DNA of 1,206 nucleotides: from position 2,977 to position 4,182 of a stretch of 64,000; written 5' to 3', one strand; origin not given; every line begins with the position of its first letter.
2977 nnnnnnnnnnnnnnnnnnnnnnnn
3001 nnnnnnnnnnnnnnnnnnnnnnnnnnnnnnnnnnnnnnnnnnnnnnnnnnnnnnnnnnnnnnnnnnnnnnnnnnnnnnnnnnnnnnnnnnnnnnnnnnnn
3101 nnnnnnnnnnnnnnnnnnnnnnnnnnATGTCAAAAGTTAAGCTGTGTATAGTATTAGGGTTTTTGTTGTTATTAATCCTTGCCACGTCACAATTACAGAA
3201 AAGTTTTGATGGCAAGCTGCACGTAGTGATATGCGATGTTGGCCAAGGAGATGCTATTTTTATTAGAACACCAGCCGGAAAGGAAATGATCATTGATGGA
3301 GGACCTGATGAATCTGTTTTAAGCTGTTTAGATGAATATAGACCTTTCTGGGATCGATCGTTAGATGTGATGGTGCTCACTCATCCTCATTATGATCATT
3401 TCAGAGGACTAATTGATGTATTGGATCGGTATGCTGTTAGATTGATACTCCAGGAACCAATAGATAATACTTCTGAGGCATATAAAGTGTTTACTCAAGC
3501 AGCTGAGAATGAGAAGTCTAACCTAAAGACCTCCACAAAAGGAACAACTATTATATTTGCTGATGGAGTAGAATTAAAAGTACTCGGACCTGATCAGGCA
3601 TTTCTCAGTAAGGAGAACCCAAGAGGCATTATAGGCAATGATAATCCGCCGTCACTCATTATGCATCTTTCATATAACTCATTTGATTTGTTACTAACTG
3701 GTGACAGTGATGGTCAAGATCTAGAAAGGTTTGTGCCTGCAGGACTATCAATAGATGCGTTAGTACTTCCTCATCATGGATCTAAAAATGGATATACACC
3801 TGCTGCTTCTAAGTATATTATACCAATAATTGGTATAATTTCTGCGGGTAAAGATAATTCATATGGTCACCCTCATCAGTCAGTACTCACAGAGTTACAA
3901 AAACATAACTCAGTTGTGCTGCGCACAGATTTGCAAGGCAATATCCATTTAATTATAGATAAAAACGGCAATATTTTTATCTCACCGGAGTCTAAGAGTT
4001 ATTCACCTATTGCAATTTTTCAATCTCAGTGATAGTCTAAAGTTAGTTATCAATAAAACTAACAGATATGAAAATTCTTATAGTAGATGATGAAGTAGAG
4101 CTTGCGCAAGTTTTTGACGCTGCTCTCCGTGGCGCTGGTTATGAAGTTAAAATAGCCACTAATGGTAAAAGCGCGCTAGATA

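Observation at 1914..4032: ComEC encoded as two ORFs overlapping by 14 nt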

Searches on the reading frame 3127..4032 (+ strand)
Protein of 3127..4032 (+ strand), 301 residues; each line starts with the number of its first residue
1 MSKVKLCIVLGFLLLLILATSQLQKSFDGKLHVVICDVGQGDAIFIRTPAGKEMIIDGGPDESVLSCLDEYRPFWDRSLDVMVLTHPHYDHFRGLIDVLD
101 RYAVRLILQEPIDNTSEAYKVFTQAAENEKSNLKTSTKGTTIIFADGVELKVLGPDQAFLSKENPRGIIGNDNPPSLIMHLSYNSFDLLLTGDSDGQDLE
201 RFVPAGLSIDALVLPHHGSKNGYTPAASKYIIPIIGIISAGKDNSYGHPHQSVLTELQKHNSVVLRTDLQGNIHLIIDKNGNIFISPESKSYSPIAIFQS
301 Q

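Call 3: search_protein_families(library=pfam, proteins=[window:3127-4032:+], max_evalue=0.01)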
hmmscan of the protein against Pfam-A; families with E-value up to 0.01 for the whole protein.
window:3127-4032:+ (301 aa): 2 families
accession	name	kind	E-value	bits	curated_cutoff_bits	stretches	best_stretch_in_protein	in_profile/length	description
PF00753.33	Lactamase_B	-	2.9e-12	47.4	22.7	1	37-231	2-185/196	Metallo-beta-lactamase superfamily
PF12706.13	Lactamase_B_2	-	0.00014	21.9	27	1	56-143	5-97/200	Beta-lactamase superfamily domain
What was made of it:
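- On ComEC/Rec2 (TIGR00361; Pfam architecture DUF4131-Competence-Lactamase_B): PF00753 E 2.9e-12 (call 3).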

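Call 4: search_protein_families(library=ncbifam, proteins=[window:3127-4032:+], max_evalue=0.01)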
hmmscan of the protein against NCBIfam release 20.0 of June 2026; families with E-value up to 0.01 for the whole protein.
window:3127-4032:+ (301 aa): 10 families
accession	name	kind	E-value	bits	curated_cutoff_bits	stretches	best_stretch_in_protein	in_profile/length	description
TIGR00361.1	ComEC_Rec2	equivalog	1.7e-24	85.9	190.05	1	8-271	419-663/663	DNA internalization-related competence protein ComEC/Rec2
NF049846.1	blaAHM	exception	1.3e-13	50.5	590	1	31-283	63-299/304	AHM family subclass B3-like metallo-beta-lactamase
NF008580.0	PRK11539.1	equivalog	1.1e-11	43.9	969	1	10-279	482-730/758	ComEC family protein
NF041809.1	Avs1a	equivalog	1.3e-06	27.5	420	1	40-100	6-68/387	AVAST type 1 anti-phage system MBL fold metallo-hydrolase Avs1a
NF058524.1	6A-MBL_enzyme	equivalog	0.00012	21.4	220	0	77-98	55-76/346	anti-phage 6A-MBL system MBL-fold protein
TIGR03413.1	GSH_gloB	equivalog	0.00039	19.9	200.8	1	46-109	15-74/248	hydroxyacylglutathione hydrolase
NF007597.0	PRK10241.1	equivalog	0.0006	19.2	421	0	49-114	20-80/251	hydroxyacylglutathione hydrolase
TIGR03263.1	guanyl_kin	equivalog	0.0044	16.7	160.45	1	243-290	74-123/180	guanylate kinase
NF011324.0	PRK14737.1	equivalog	0.0057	16.4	318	1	242-290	77-127/187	guanylate kinase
NF002553.0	PRK02113.1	equivalog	0.0058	16.1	386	1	44-98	38-86/252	MBL fold metallo-hydrolase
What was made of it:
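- Checked: ORF2 hits PF00753 (E 2.9e-12) and TIGR00361 positions 419-663 (calls 3, 4).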

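Call 15: find_homologous_proteins(query=window:3127-4029:+, max_evalue=0.00001)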
Query window:3127-4029:+ (301 aa): 7104 proteins with E <= 0.00001 among 8000 candidates; the best 120 are listed.
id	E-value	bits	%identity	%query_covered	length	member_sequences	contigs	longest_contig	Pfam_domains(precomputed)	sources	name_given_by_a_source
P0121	3.2e-198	675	100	100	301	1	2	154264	PF00753.34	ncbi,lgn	-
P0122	1.7e-121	423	64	88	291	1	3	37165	PF00753.34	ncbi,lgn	-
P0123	1.4e-116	407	63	88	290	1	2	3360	PF00753.34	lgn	-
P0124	5.5e-110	385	58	95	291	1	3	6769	PF00753.34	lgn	-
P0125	1.3e-107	377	55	95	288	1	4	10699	PF12706.14,PF00753.34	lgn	-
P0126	5.1e-102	359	54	96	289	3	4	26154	PF12706.14,PF00753.34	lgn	-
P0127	1.0e-97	345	51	96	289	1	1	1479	PF12706.14,PF00753.34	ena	-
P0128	4.9e-97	343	52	95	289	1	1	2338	PF12706.14,PF00753.34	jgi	-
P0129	6.4e-92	326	52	95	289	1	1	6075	PF00753.34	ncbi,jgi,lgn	jgi:competence protein ComEC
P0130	1.4e-88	315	48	96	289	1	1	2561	PF00753.34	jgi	jgi:competence protein ComEC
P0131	4.7e-81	290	46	96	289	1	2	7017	PF00753.34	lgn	-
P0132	1.4e-80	289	50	88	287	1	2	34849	PF12706.14,PF00753.34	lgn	-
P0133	9.6e-76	273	46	92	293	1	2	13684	PF12706.14,PF25281.1,PF00753.34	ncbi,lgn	-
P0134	3.1e-70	255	44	92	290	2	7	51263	PF12706.14,PF00753.34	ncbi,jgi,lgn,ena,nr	ncbi:MAG TPA: MBL fold metallo-hydrolase [Patescibacteria group bacterium]|nr:MBL fold metallo-hydro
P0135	3.4e-70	255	45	91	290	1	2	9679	PF12706.14,PF00753.34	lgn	-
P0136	6.4e-70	254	46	92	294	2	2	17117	PF00753.34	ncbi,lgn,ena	-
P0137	2.5e-69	252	44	93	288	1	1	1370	PF00753.34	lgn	-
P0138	3.4e-69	251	44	93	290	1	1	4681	PF12706.14,PF25281.1,PF00753.34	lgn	-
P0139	5.3e-69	251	43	96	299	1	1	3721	PF12706.14,PF00753.34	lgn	-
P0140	1.1e-68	250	45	92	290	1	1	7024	PF12706.14,PF00753.34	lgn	-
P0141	1.1e-67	246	47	85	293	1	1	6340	PF25281.1,PF00753.34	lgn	-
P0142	1.3e-67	246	43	92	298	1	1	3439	PF12706.14,PF00753.34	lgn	-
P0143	2.1e-67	245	42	92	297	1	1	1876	PF25281.1,PF00753.34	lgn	-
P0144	7.7e-67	244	40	92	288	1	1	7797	PF12706.14,PF00753.34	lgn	-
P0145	1.0e-66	243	42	94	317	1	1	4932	PF12706.14,PF00753.34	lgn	-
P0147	1.6e-66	243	43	93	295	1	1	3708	PF12706.14,PF25281.1,PF00753.34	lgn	-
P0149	2.0e-66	242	44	92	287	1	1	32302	PF00753.34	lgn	-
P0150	2.6e-66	242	45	93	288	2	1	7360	PF00753.34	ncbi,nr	ncbi:MAG: MBL fold metallo-hydrolase [Candidatus Levybacteria bacterium]|nr:MBL fold metallo-hydrola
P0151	2.7e-66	242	42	92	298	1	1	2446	PF12706.14,PF00753.34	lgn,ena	-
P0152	3.1e-66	242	45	89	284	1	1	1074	PF12706.14,PF00753.34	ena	-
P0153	3.2e-66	242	46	83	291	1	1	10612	PF00753.34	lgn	-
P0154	6.3e-66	241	44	91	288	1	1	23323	PF12706.14,PF00753.34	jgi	jgi:competence protein ComEC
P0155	7.9e-66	240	48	83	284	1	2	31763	PF12706.14,PF00753.34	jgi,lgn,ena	-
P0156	1.8e-65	239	42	93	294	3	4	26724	PF25281.1,PF00753.34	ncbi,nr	ncbi:MAG: MBL fold metallo-hydrolase [Candidatus Levybacteria bacterium]|nr:MBL fold metallo-hydrola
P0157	1.9e-65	239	41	95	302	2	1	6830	PF00753.34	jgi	-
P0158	2.8e-65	238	44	87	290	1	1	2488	PF12706.14,PF00753.34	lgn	-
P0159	4.7e-65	238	45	83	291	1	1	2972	PF12706.14,PF25281.1,PF00753.34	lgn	-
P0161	6.4e-65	237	43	92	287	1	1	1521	PF00753.34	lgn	-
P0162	1.3e-64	236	42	93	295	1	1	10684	PF12706.14,PF25281.1,PF00753.34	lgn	-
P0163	1.7e-64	236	42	92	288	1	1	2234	PF12706.14,PF25281.1,PF00753.34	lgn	-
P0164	2.1e-64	236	43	85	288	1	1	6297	PF12706.14,PF00753.34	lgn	-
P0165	2.4e-64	235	44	90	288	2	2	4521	PF12706.14,PF25281.1,PF00753.34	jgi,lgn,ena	-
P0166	4.3e-64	235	45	93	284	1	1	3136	PF12706.14,PF00753.34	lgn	-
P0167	4.8e-64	234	40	92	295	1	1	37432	PF00753.34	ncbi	-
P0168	5.2e-64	234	44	87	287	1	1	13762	PF00753.34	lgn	-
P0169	5.2e-64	234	43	86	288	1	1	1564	PF12706.14,PF00753.34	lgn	-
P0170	5.9e-64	234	40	92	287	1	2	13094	PF12706.14,PF00753.34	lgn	-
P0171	7.0e-64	234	43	90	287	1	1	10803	PF12706.14,PF00753.34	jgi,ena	-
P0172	7.1e-64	234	44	90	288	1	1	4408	PF00753.34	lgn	-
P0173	1.1e-63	233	44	91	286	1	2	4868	PF12706.14,PF25281.1,PF00753.34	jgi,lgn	-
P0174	1.2e-63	233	42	92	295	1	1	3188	PF00753.34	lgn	-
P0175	2.3e-63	232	44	92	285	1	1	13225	PF12706.14,PF25281.1,PF00753.34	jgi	jgi:competence protein ComEC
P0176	2.5e-63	232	42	92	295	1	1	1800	PF00753.34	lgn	-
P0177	2.6e-63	232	44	88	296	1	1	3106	PF00753.34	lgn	-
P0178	3.1e-63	232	44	91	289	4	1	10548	PF00753.34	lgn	-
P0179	3.4e-63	232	41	93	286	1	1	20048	PF12706.14,PF25281.1,PF00753.34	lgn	-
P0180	4.5e-63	231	42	91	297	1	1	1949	PF00753.34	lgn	-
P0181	4.6e-63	231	41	92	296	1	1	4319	PF00753.34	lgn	-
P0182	4.8e-63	231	41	93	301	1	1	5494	PF12706.14,PF25281.1,PF00753.34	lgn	-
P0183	5.0e-63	231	43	91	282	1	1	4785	PF12706.14,PF00753.34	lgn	-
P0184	5.5e-63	231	44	83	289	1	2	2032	PF12706.14,PF00753.34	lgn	-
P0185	5.7e-63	231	42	92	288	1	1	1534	PF00753.34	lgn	-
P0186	5.8e-63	231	42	92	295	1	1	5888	PF12706.14,PF00753.34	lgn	-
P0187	6.0e-63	231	42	90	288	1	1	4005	PF00753.34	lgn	-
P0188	6.5e-63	231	43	90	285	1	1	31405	PF12706.14,PF00753.34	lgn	-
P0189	7.3e-63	231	39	94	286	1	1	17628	PF12706.14,PF25281.1,PF00753.34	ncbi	-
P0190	1.1e-62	230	43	83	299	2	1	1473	PF00753.34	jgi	-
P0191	1.1e-62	230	45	86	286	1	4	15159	PF12706.14,PF00753.34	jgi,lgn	-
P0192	1.2e-62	230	44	92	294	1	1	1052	PF00753.34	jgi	jgi:competence protein ComEC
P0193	1.3e-62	230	39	92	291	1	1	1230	PF12706.14,PF00753.34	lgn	-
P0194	1.4e-62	230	42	93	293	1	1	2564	PF00753.34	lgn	-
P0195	1.4e-62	230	41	91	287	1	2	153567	PF12706.14,PF00753.34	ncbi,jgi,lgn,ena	-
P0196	1.5e-62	229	43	91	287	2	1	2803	PF12706.14,PF00753.34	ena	-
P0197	1.7e-62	229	44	92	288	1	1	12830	PF12706.14,PF23023.2,PF00753.34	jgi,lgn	-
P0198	1.9e-62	229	42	90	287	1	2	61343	PF12706.14,PF25281.1,PF00753.34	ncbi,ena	-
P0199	3.7e-62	228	44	91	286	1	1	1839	PF12706.14,PF25281.1,PF00753.34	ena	-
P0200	3.7e-62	228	42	91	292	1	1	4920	PF12706.14,PF25281.1,PF00753.34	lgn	-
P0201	4.2e-62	228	40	92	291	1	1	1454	PF12706.14,PF00753.34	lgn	-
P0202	4.4e-62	228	41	95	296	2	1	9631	PF12706.14,PF00753.34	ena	-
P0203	5.3e-62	228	43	88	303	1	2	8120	PF00753.34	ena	-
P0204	6.5e-62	227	43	94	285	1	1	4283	PF12706.14,PF25281.1,PF00753.34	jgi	jgi:competence protein ComEC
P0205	9.2e-62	227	41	95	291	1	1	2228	PF12706.14,PF00753.34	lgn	-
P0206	1.1e-61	227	43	92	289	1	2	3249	PF12706.14,PF00753.34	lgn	-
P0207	1.2e-61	226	45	83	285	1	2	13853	PF12706.14,PF00753.34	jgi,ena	-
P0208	1.4e-61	226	43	90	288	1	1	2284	PF00753.34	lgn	-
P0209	1.6e-61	226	42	83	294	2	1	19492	PF12706.14,PF00753.34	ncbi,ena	-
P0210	1.9e-61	226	41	92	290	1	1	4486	PF12706.14,PF00753.34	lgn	-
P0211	2.0e-61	226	42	90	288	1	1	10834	PF00753.34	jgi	-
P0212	2.1e-61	226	41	92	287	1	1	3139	PF00753.34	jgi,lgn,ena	-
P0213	2.2e-61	226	42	91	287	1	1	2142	PF12706.14,PF00753.34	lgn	-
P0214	2.4e-61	226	42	86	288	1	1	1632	PF12706.14,PF00753.34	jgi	jgi:competence protein ComEC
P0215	3.0e-61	225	41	96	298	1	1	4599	PF12706.14,PF00753.34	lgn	-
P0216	3.4e-61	225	42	90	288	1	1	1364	PF12706.14,PF25281.1,PF00753.34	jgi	jgi:competence protein ComEC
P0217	4.3e-61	225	41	92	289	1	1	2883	PF12706.14,PF25281.1,PF00753.34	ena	-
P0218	4.4e-61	225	41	91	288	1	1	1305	PF12706.14,PF00753.34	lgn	-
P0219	4.7e-61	225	40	93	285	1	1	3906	PF12706.14,PF00753.34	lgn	-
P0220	5.7e-61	224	42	85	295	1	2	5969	PF12706.14,PF00753.34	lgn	-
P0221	5.8e-61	224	42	90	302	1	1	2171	PF12706.14,PF00753.34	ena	-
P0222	6.0e-61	224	41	91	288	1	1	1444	PF12706.14,PF00753.34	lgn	-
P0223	6.1e-61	224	42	90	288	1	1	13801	PF12706.14,PF00753.34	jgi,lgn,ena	-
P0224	6.5e-61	224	42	92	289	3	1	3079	PF12706.14,PF25281.1,PF00753.34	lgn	-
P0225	6.8e-61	224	38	91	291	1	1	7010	PF12706.14,PF00753.34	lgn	-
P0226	7.9e-61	224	41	91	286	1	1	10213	PF12706.14,PF00753.34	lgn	-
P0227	8.8e-61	224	42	91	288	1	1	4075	PF12706.14,PF00753.34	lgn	-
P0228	1.0e-60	223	43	83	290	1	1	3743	PF12706.14,PF00753.34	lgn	-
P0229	1.0e-60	223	38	92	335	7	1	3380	PF12706.14,PF00753.34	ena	-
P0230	1.5e-60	223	41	92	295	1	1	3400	PF12706.14,PF00753.34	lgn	-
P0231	1.8e-60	223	43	92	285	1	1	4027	PF12706.14,PF00753.34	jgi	jgi:competence protein ComEC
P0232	1.9e-60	223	41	91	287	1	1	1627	PF12706.14,PF00753.34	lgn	-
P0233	2.6e-60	222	41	91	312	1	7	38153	PF00753.34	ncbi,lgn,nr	ncbi:MAG: MBL fold metallo-hydrolase [Candidatus Levybacteria bacterium]|nr:MBL fold metallo-hydrola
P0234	3.4e-60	222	44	92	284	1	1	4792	PF12706.14,PF00753.34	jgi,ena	-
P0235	3.6e-60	222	42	84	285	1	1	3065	PF12706.14,PF25281.1,PF00753.34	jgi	jgi:competence protein ComEC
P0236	3.8e-60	222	43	92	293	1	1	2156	PF12706.14,PF00753.34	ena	-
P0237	4.4e-60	221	40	94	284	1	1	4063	PF12706.14,PF25281.1,PF00753.34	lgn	-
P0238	4.7e-60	221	41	83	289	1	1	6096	PF12706.14,PF25281.1,PF00753.34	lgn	-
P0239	5.4e-60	221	43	90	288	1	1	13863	PF00753.34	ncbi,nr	ncbi:MAG: MBL fold metallo-hydrolase [Candidatus Levybacteria bacterium]|nr:MBL fold metallo-hydrola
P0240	5.4e-60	221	40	92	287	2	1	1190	PF00753.34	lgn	-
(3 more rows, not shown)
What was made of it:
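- The top 120 ORF2 homologs are all 186-335 aa, and all but one fragment are 282-335 aa (call 15).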

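Call 33: list_cluster_members(proteins=[P0001, P0121])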
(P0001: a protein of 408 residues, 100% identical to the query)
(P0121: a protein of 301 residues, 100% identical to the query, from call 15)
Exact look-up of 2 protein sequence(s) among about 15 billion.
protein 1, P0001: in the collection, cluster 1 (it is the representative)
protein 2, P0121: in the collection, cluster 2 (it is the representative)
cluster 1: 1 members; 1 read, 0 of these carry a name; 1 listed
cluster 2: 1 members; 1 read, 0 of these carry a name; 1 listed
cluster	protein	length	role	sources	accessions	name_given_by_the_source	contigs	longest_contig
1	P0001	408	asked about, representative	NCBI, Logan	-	-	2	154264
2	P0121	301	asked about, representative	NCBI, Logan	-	-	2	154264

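Call 45: predict_structure(alignment_id=A2)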
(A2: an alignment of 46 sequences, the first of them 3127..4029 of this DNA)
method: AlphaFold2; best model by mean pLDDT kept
length: 301 residues; sequences in the alignment: 46
mean_pLDDT: 92.7   pTM: 0.90
mean pLDDT of the five models: 92.7, 92.1, 91.6, 91.2, 90.8
residues with pLDDT >= 90: 254; 70-90: 32; 50-70: 7; < 50: 8
segments of 3 or more residues with pLDDT < 50: 289-293, 299-301
pLDDT, mean of each block of 10 residues (from residue 1): 95 95 93 95 97 97 96 94 96 97 97 94 96 97 98 96 86 88 98 95 95 92 95 96 87 97 95 97 80 54 43
secondary structure, 60 per line:
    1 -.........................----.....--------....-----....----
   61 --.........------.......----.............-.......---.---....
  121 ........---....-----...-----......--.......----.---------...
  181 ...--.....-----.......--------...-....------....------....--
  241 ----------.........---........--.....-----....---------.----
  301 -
elements in order: H2-26 E31-35 E44-47 E53-56 H63-71 E78-84 H89-101 E103-109 H117-128 E132-135 E141-143 E149-154 H157-163 E178-183 E186-190 H196-202 E211-213 H215-218 H225-228 E235-238 H251-259 E263-266 H267-270 E273-277 E283-286
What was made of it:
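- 3130..3204 (+): N-terminal transmembrane anchor of ORF2 (residues 2-26, MSKVK + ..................), equivalent to TM11 of canonical ComEC. AF2 helix 2-26, pLDDT about 95 (call 45).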

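Call 48: fold_search(model_id=the predicted structure, library=pdb)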
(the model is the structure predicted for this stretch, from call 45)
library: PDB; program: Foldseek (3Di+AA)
matches with E <= 10: 745; with E <= 0.001: 142
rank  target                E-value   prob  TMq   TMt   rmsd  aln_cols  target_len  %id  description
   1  9ic4                  2.2e-21  1.00  0.73  0.82   3.0       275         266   29  Crystal structure of beta-lactamase-like domain of ComEC from Moorella glycerini (released 2025-10-01)
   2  2bib                  6.0e-16  1.00  0.64  0.38   7.2       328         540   20  Crystal structure of the complete modular teichioic acid phosphorylcholine esterase Pce (CbpE) from Streptococcus pneumo (released 2005-05-09)
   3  1wra_A                2.0e-14  1.00  0.65  0.65   5.3       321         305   19  Crystal Structure of Phosphorylcholine Esterase Domain of the Virulence Factor Choline Binding Protein E from Streptoc (released 2005-05-31)
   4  1wra_B                2.3e-14  1.00  0.66  0.65   5.2       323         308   18  Crystal Structure of Phosphorylcholine Esterase Domain of the Virulence Factor Choline Binding Protein E from Streptoc (released 2005-05-31)
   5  2p4z_B                8.1e-09  1.00  0.55  0.59   5.7       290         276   18  A Ferredoxin-like Metallo-beta-lactamase Superfamily Protein from Thermoanaerobacter tengcongensis (released 2008-03-18)
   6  3x2y_A                9.6e-09  1.00  0.47  0.60   7.6       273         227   14  Crystal structure of metallo-beta-lactamase H8A from Thermotoga maritima (released 2016-02-17)
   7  2p4z_A                1.1e-08  1.00  0.54  0.58   5.9       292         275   17  A Ferredoxin-like Metallo-beta-lactamase Superfamily Protein from Thermoanaerobacter tengcongensis (released 2008-03-18)
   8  7bz3_D                3.2e-08  1.00  0.52  0.49   5.5       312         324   12  The mutant variant of PNGM-1. H257 was substituted for alanine to study substrate binding. (released 2021-04-28)
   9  6j4n_A                3.2e-08  1.00  0.55  0.46  12.8       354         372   10  Structure of papua new guinea MBL-1(PNGM-1) native (released 2019-02-27)
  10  7bz3_A                5.3e-08  1.00  0.53  0.47  10.9       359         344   10  The mutant variant of PNGM-1. H257 was substituted for alanine to study substrate binding. (released 2021-04-28)
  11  7bzi_A                1.2e-07  1.00  0.54  0.46   5.9       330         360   10  The mutant variant of PNGM-1. H91 was substituted for alanine to study metal coordination. (released 2021-04-28)
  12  6knt_C                1.4e-07  1.00  0.52  0.62   4.9       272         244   12  Crystal structure of the metallo-beta-lactamase fold protein YhfI from Bacillus subtilis (space group P4332) (released 2019-09-18)
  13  1zkp_C                1.4e-07  1.00  0.51  0.60   5.1       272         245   12  1.5A Resolution Crystal Structure of a Metallo Beta Lactamase Family Protein, the ELAC Homolgue of Bacillus anthracis, (released 2005-06-21)
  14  7bz3_C                1.4e-07  1.00  0.53  0.48  10.7       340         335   11  The mutant variant of PNGM-1. H257 was substituted for alanine to study substrate binding. (released 2021-04-28)
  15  7bzi_C                1.6e-07  1.00  0.56  0.48   5.7       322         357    9  The mutant variant of PNGM-1. H91 was substituted for alanine to study metal coordination. (released 2021-04-28)
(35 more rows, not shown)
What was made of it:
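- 3217..3984 (+): Metallo-beta-lactamase nuclease domain (residues 31-286). AF2 pLDDT 93 (call 45); best solved-structure match is 9ic4, the ComEC beta-lactamase-like domain, E 2.2e-21, TMt 0.82 (call 48)
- On ComEC/Rec2 (TIGR00361; Pfam architecture DUF4131-Competence-Lactamase_B): Best fold match is 9ic4, the ComEC MBL domain, E 2.2e-21 (call 48).
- Fold: the ORF2 model has pLDDT 93 and its best match is the ComEC nuclease domain 9ic4 (calls 45, 48). ORF2 retains the ComEC-specific MBL fold rather than a generic one (call 48).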

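Call 49: find_encoding_contigs(protein=P0195, flank=3000, max_places=1)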
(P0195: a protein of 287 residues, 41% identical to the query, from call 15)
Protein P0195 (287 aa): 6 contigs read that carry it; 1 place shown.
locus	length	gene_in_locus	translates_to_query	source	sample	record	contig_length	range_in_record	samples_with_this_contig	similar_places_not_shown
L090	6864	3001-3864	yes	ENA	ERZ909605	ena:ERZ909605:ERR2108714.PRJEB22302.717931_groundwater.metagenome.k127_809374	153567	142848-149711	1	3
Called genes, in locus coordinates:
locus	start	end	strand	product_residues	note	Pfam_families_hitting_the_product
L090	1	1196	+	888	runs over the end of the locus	PF00133:tRNA-synt_1, PF09334:tRNA-synt_1g, PF13603:tRNA-synt_1_2, PF00133:tRNA-synt_1, PF09334:tRNA-synt_1g, PF08264:Anticodon_1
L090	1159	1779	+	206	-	PF10531:SLBB, PF06514:PsbU (weak), PF00633:HHH, PF12836:HHH_3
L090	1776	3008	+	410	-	PF03772:Competence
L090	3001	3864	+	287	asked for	PF00753:Lactamase_B, PF12706:Lactamase_B_2 (weak)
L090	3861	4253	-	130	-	PF00072:Response_reg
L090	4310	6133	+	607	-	PF03485:Arg_tRNA_synt_N, PF00750:tRNA-synt_1d, PF05746:DALR_1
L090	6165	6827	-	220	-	PF01797:Y1_Tnp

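Call 50: find_encoding_contigs(protein=P0233, flank=3000, max_places=1)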
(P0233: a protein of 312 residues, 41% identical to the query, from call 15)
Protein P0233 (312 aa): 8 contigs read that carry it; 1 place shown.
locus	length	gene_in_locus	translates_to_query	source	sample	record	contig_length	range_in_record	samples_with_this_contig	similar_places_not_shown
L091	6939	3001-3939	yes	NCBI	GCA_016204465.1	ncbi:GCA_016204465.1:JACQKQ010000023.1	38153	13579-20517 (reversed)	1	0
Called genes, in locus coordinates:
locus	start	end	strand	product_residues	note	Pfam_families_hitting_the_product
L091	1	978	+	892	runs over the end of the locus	PF00133:tRNA-synt_1, PF09334:tRNA-synt_1g, PF01406:tRNA-synt_1e (faint), PF13603:tRNA-synt_1_2, PF00133:tRNA-synt_1, PF08264:Anticodon_1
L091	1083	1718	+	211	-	PF10531:SLBB, PF06514:PsbU (weak), PF12836:HHH_3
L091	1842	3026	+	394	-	PF03772:Competence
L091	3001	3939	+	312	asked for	PF00753:Lactamase_B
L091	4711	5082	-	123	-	-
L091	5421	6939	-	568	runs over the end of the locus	PF01590:GAF (weak), PF13185:GAF_2 (weak), PF00512:HisKA, PF02518:HATPase_c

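Call 51: find_encoding_contigs(protein=P0229, flank=3000, max_places=1)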
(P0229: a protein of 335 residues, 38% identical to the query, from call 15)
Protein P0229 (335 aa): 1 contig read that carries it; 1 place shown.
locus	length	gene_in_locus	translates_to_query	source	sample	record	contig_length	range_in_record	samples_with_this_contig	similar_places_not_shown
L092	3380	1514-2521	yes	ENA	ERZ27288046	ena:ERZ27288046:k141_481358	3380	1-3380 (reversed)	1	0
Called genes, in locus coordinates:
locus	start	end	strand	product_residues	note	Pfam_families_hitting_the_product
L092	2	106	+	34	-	?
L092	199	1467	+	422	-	PF03772:Competence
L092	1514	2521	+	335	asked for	PF00753:Lactamase_B, PF12706:Lactamase_B_2 (faint)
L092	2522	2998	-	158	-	-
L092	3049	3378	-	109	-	?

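Call 64: search_protein_representatives(protein=window:3127-4029:+)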
Query: 301 residues. Proteins with E-value up to 0.001 (for the whole library): 46478; up to 1e-10: 25914; up to 1e-30: 1845. The best 150 are listed.
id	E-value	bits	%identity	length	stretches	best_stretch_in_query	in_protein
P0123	4.4e-117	406.8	60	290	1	6-286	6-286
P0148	6.4e-67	242.2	58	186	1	106-285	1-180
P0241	1.1e-61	225.0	42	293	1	18-283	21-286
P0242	1.7e-59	217.8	42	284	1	9-278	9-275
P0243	2.9e-59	217.0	43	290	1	4-278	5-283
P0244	1.5e-58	214.7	40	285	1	9-279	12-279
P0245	1.6e-58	214.6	44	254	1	27-278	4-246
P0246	1.5e-57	211.4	40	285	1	7-279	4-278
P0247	9.1e-57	208.8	40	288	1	13-278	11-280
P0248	9.2e-57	208.8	42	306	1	3-278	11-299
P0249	1.8e-56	207.9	38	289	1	2-290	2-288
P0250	2.4e-56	207.4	40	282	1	5-278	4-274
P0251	7.2e-56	205.9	39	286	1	4-278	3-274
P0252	1.1e-55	205.3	38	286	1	6-278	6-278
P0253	1.3e-55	205.1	40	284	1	13-278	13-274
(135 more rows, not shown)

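Call 69: find_encoding_contigs(protein=P0121, flank=2000, max_places=4)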
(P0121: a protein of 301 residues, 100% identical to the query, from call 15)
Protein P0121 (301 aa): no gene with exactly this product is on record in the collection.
